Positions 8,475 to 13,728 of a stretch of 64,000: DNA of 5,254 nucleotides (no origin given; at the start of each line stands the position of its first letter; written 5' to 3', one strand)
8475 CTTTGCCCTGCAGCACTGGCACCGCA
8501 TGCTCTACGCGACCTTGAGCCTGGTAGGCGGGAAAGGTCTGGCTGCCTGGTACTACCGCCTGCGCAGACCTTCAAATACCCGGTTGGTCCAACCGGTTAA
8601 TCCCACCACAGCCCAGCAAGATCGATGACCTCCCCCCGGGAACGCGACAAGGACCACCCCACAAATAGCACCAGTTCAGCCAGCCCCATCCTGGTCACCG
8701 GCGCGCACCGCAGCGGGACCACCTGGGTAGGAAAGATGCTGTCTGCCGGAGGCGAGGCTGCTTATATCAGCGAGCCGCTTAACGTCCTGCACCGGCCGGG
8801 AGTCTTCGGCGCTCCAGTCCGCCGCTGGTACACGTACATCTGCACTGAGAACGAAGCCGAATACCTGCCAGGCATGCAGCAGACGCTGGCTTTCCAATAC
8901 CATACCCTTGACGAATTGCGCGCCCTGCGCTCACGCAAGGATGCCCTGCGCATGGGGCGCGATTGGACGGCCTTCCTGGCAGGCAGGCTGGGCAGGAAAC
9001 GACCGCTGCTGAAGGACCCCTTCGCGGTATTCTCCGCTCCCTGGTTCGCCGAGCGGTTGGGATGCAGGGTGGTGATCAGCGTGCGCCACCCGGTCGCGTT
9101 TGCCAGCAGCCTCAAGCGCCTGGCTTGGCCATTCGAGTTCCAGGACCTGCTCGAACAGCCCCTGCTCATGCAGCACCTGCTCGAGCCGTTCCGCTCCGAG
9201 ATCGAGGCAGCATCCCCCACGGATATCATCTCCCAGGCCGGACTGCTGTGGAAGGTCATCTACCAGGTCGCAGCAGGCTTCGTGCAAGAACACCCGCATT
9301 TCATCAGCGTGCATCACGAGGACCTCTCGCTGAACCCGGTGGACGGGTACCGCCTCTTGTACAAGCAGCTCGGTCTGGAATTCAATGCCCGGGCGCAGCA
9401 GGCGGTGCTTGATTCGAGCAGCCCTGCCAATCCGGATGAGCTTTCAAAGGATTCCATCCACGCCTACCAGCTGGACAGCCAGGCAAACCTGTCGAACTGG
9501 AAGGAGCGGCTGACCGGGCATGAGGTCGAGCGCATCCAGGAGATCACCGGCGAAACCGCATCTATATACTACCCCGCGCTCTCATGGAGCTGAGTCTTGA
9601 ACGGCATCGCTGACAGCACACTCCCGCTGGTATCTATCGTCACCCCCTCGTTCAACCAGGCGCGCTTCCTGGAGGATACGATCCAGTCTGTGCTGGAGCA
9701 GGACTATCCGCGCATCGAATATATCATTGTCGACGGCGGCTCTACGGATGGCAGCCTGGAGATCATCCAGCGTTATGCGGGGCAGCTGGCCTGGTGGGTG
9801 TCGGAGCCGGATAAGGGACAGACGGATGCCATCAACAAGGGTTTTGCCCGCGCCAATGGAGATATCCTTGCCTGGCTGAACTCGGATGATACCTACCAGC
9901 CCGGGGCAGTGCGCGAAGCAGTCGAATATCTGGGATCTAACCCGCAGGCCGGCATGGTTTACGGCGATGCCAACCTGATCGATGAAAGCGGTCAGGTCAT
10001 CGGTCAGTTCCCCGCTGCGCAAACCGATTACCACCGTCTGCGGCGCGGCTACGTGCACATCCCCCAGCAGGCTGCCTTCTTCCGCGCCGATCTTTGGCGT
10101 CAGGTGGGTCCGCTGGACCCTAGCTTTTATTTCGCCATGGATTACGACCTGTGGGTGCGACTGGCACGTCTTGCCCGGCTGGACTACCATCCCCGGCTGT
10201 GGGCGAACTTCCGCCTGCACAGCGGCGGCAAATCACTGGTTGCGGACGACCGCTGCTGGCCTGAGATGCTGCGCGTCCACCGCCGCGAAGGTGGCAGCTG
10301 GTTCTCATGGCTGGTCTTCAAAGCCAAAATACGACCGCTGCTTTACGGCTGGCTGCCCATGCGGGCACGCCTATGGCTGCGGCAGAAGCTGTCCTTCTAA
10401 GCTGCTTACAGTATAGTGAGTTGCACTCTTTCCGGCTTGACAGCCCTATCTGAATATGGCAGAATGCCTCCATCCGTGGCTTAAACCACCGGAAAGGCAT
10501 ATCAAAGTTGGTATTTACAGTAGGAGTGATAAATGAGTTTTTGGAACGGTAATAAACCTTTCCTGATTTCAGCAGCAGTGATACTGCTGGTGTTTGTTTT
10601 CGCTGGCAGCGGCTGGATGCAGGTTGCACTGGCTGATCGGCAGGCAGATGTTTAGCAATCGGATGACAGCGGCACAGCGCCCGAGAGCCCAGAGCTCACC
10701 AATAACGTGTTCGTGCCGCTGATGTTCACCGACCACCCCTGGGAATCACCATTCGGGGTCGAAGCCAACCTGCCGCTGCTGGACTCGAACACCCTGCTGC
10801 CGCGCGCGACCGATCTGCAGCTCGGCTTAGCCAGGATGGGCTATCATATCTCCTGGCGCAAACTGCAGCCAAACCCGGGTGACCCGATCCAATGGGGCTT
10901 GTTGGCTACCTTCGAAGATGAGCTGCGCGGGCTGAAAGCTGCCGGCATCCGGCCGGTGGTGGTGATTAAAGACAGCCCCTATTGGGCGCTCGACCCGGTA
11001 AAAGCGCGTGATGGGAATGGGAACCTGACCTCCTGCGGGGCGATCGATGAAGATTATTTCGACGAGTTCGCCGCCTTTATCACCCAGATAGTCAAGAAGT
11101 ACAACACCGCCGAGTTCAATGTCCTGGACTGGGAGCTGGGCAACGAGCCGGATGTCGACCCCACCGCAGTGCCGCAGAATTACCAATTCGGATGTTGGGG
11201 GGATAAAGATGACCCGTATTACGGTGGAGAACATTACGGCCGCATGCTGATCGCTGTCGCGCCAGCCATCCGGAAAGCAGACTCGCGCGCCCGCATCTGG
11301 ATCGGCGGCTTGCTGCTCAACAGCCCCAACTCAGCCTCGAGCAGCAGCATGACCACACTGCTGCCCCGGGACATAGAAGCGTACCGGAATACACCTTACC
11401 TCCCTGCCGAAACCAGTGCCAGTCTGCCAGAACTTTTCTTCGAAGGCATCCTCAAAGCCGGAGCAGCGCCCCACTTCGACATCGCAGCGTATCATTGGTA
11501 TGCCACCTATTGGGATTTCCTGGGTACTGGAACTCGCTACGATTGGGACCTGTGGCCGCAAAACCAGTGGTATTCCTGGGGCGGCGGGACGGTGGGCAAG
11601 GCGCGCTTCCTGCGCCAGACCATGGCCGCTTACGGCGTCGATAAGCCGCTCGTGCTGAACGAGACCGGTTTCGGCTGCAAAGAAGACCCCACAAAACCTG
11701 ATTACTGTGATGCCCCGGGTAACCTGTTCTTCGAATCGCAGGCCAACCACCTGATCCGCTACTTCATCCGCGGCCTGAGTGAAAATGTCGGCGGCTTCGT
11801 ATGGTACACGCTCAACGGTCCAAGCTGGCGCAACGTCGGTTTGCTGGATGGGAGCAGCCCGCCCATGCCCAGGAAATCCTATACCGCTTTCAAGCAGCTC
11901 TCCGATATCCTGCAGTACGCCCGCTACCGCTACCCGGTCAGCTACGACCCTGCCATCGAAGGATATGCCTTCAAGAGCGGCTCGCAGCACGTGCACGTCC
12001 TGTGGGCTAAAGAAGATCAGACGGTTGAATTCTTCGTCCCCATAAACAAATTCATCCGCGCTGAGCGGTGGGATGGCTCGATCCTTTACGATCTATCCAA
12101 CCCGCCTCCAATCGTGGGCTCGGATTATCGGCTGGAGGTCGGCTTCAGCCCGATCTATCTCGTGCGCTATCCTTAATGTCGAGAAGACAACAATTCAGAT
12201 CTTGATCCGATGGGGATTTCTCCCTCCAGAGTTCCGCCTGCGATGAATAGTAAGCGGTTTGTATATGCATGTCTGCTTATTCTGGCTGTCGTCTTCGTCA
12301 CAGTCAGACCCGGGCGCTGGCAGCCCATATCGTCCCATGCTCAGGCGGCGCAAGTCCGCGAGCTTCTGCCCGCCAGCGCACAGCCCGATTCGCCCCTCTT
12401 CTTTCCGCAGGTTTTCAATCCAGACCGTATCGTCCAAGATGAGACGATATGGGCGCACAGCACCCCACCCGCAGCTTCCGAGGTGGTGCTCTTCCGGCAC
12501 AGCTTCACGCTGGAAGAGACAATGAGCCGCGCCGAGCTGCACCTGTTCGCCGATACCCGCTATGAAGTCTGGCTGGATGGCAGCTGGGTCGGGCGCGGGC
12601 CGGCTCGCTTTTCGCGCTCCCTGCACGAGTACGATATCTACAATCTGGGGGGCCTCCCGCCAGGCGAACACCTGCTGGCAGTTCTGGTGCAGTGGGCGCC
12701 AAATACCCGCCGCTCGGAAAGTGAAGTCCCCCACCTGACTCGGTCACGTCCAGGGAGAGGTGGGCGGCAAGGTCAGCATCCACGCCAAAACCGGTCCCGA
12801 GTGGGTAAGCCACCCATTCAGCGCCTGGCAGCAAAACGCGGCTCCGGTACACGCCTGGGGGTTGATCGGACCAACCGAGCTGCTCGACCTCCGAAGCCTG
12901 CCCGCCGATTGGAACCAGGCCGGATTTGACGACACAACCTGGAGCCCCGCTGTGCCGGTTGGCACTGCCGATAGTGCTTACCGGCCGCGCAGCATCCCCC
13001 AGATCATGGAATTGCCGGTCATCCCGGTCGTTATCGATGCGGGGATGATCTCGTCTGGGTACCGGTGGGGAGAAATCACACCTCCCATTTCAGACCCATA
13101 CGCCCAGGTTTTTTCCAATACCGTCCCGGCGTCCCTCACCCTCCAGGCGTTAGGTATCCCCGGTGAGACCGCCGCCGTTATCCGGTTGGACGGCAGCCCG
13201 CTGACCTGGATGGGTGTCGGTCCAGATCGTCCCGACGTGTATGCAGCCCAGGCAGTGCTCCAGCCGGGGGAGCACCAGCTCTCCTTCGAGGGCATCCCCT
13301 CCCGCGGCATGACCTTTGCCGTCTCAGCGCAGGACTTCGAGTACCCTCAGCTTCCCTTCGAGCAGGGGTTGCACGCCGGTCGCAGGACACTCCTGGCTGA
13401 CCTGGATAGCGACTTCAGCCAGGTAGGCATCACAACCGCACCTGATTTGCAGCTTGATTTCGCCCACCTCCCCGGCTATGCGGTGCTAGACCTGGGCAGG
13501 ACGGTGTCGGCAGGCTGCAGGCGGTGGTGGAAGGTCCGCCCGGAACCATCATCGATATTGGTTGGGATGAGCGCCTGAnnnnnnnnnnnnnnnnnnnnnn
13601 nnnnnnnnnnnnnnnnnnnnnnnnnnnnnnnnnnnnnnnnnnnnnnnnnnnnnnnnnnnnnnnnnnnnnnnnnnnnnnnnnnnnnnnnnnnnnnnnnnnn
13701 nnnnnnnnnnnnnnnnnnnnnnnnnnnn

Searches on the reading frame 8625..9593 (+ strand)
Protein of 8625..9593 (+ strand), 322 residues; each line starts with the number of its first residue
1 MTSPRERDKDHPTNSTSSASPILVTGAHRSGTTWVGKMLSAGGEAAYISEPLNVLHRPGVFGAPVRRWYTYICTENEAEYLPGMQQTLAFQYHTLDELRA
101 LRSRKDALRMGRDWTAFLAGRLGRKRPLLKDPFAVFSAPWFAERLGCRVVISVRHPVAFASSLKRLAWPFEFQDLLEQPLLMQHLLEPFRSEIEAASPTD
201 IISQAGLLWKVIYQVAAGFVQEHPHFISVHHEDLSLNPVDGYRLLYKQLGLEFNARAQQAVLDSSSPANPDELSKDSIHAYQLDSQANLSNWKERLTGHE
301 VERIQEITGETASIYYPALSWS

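Call 5: search_protein_families(library=pfam, proteins=[window:8625-9593:+], max_evalue=0.001)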
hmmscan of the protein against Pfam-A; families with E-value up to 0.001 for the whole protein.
window:8625-9593:+ (322 aa): 2 families
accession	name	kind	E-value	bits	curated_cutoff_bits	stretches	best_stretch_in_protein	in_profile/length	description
PF13469.12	Sulfotransfer_3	-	1.6e-09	38.8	27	1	21-254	1-215/216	Sulfotransferase family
PF00685.33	Sulfotransfer_1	-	4.2e-05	23.5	22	1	21-311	3-250/255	Sulfotransferase domain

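Call 24: search_protein_families(library=ncbifam, proteins=[window:8625-9593:+], max_evalue=0.001)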
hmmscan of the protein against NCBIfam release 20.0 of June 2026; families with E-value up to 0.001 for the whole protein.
window:8625-9593:+ (322 aa): 0 families

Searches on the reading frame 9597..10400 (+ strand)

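Call 5: search_protein_families(library=pfam, proteins=[window:9597-10400:+], max_evalue=0.001)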
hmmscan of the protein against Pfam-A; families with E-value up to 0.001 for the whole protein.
window:9597-10400:+ (267 aa): 3 families
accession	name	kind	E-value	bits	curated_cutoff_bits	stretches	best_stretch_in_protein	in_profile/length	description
PF00535.33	Glycos_transf_2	-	1.1e-27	97.4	23.3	1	13-120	1-111/168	Glycosyl transferase family 2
PF13641.12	Glyco_tranf_2_3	-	9.1e-14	52.5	27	1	12-191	3-196/230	Glycosyltransferase like family 2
PF10111.15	Glyco_tranf_2_2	-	2.3e-09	37.6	27.3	1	21-153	11-152/276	Glycosyltransferase like family 2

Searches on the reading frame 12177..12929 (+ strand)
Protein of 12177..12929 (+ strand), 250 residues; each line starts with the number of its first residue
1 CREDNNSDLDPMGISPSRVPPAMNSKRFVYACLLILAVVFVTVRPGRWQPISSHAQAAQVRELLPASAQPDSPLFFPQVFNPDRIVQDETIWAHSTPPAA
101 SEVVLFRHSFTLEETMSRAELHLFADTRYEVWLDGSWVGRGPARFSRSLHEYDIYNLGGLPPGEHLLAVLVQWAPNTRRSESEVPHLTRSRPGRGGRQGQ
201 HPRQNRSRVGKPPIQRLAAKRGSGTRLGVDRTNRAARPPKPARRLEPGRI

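Call 5: search_protein_families(library=pfam, proteins=[window:12210-12929:+], max_evalue=0.001)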
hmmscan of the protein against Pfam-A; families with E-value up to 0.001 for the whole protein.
window:12210-12929:+ (239 aa): 1 family
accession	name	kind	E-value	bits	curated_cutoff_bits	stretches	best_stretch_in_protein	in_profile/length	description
PF02837.24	Glyco_hydro_2_N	-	0.00012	22.5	28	1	66-166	37-140/169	Glycosyl hydrolases family 2, sugar binding domain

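Call 67: search_protein_families(library=pfam, proteins=[window:12210-12929:+], max_evalue=0.01)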
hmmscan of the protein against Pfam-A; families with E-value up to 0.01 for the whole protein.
window:12210-12929:+ (239 aa): 1 family
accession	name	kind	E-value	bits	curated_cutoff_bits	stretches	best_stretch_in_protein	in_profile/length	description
PF02837.24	Glyco_hydro_2_N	-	0.00012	22.5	28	1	66-166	37-140/169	Glycosyl hydrolases family 2, sugar binding domain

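Call 71: search_protein_families(library=pfam, proteins=[window:12177-12929:+], max_evalue=0.1)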
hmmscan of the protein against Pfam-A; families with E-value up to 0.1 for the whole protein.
window:12177-12929:+ (250 aa): 1 family
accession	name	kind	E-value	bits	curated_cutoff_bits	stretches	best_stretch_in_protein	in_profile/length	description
PF02837.24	Glyco_hydro_2_N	-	0.00014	22.3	28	1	77-177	37-140/169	Glycosyl hydrolases family 2, sugar binding domain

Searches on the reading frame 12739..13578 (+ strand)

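Call 23: search_protein_families(library=pfam, proteins=[window:12760-13578:+], max_evalue=0.0001)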
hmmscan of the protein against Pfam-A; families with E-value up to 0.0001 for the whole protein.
window:12760-13578:+ (272 aa): 0 families

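Call 71: search_protein_families(library=pfam, proteins=[window:12739-13578:+], max_evalue=0.1)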
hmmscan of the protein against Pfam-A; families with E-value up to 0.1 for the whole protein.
window:12739-13578:+ (279 aa): 1 family
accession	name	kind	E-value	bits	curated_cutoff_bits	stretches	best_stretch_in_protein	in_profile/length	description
PF08531.16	Bac_rhamnosid_N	-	0.0018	18.6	25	1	30-88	110-167/172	Alpha-L-rhamnosidase N-terminal domain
